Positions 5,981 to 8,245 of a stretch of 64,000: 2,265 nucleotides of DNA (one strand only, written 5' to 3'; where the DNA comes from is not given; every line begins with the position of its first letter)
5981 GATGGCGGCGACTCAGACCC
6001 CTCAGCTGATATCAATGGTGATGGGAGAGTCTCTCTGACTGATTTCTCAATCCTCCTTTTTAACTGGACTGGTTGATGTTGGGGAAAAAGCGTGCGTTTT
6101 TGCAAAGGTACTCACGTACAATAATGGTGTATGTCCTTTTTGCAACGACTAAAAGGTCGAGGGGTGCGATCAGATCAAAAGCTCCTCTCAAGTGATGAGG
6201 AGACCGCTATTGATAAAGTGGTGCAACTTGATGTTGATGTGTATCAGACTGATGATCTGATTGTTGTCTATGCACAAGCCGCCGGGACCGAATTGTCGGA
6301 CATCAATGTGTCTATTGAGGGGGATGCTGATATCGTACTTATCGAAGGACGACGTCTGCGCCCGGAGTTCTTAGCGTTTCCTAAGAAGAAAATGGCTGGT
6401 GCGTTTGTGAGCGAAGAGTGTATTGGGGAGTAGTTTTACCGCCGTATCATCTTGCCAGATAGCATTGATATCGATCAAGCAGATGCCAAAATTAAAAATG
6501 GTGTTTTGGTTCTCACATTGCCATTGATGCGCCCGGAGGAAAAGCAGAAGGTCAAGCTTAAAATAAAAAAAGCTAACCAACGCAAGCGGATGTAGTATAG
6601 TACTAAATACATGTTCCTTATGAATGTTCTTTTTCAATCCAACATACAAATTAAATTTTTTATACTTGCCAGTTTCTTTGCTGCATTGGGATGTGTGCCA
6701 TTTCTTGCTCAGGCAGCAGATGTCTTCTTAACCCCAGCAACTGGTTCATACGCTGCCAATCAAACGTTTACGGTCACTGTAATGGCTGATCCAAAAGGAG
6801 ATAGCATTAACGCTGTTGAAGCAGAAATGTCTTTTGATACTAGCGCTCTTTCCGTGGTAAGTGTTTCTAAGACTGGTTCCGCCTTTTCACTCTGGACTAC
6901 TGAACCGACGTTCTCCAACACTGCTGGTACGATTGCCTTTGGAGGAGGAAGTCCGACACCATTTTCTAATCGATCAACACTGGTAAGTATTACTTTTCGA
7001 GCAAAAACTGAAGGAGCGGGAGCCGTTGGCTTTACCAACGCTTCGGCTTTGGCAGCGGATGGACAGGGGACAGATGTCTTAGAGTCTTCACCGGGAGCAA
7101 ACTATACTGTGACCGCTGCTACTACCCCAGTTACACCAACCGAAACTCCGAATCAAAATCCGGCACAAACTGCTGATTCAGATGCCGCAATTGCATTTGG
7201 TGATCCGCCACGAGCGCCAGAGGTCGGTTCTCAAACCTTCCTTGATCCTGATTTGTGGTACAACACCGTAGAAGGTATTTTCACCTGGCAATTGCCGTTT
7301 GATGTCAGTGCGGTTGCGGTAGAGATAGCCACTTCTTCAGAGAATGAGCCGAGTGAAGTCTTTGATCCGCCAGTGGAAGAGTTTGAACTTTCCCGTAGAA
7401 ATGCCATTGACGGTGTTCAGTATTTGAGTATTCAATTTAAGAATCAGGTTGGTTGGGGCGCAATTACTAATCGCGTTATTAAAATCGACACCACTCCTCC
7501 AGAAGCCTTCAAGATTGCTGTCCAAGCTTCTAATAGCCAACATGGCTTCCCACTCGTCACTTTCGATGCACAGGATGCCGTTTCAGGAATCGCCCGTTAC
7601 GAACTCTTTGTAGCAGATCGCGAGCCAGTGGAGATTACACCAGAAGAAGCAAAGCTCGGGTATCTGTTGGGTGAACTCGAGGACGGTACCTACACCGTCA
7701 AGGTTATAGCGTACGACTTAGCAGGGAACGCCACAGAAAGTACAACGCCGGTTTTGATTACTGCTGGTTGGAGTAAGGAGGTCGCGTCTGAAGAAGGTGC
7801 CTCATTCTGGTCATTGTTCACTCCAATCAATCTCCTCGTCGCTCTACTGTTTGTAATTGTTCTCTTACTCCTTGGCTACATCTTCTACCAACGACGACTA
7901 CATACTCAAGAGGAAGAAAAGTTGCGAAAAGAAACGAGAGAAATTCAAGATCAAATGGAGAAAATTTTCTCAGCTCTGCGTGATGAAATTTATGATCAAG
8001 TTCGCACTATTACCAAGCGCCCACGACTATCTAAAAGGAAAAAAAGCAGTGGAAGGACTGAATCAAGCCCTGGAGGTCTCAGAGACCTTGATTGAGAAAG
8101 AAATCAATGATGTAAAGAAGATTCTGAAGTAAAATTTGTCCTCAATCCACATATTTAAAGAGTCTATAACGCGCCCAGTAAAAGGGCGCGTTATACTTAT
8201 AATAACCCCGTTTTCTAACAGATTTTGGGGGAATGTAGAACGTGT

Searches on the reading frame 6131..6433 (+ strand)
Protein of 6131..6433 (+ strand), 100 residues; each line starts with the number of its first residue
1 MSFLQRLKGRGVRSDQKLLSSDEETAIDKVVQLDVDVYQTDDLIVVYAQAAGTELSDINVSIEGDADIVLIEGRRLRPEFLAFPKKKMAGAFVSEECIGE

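Call 10: search_protein_families(library=pfam, max_evalue=0.01, proteins=[window:6131-6433:+])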
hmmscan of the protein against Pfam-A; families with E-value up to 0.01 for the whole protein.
window:6131-6433:+ (100 aa): 0 families

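Call 24: search_protein_families(library=pfam, max_evalue=10, proteins=[window:6131-6433:+])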
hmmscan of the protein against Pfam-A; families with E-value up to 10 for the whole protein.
window:6131-6433:+ (100 aa): 2 families
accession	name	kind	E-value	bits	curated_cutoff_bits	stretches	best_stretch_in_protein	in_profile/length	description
PF20301.3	pNTSase1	-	0.043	14.2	25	1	20-86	15-79/161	Predicted novel nucleotide synthetase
PF04849.18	HAP1_N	-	0.21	11.2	33.9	1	17-56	102-141/307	HAP1 N-terminal conserved region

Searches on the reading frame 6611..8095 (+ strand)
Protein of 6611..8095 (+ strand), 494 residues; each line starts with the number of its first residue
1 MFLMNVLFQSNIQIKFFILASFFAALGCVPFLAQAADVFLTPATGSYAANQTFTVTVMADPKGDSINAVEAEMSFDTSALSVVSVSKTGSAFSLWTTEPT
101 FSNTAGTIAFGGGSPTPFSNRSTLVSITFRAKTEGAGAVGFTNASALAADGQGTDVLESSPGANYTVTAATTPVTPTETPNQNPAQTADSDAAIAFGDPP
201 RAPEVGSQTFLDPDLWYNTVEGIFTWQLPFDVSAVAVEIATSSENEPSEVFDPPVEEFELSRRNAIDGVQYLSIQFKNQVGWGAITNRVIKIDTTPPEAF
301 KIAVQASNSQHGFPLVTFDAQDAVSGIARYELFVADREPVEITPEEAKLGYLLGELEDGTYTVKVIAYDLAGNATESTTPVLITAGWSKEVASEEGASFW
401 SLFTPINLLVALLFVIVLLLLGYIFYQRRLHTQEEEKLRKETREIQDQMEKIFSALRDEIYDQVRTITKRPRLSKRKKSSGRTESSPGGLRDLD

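Call 10: search_protein_families(library=pfam, max_evalue=0.01, proteins=[window:6611-8095:+])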
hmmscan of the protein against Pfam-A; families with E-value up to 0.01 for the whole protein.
window:6611-8095:+ (494 aa): 3 families
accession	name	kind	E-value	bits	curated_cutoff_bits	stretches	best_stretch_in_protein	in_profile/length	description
PF00963.24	Cohesin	-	1.4e-06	29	24.1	1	46-153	10-123/139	Cohesin domain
PF19077.6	Big_13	-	0.00042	21.2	27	1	355-381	71-98/102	Bacterial Ig-like domain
PF02322.20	Cyt_bd_oxida_II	-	0.0097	15.7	35.6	0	396-444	146-189/302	Cytochrome bd terminal oxidase subunit II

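Call 72: search_protein_families(library=ncbifam, max_evalue=1, proteins=[window:6611-8095:+])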
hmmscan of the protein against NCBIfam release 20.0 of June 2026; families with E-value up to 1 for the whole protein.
window:6611-8095:+ (494 aa): 10 families
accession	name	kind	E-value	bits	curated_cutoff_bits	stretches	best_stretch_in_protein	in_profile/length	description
NF045522.1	MXAN_2561_fam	equivalog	0.0012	18.4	150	1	352-381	224-254/304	MXAN_2561 family MXYO-CTERM-anchored protein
NF047446.1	barrel_OmpL47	domain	0.0027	18.1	40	1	316-379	7-63/68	OmpL47-type beta-barrel domain-containing protein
NF047510.1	LIC_10190_fam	subfamily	0.0051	15.6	100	1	397-434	47-84/424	LIC_10190 family membrane protein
NF006547.1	PRK09040.1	equivalog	0.019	14.3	194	1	392-449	6-61/213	hypothetical protein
NF050013.1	HpsJ_like_A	equivalog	0.026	14.1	140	1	397-473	70-145/217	HpsJ-like protein, cyanoexosortase A-associated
NF045939.1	MHJ_0274_fam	hypoth_equivalog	0.028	14.2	80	1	409-454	3-48/165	MHJ_0274 family protein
NF042931.1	SAG1386_EF1546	equivalog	0.086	12.9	80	1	407-444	32-69/158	SAG1386/EF1546 family surface-associated protein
NF033707.1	T9SS_sortase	equivalog_domain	0.094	10.3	420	1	348-384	953-989/1095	type IX secretion system sortase PorU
TIGR01478.1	STEVOR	paralog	0.12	11.6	166.65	1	373-433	239-297/308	STEVOR family variant surface protein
NF038305.1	HpsJ_fam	subfamily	0.14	12.1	60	1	385-479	59-155/234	HpsJ family protein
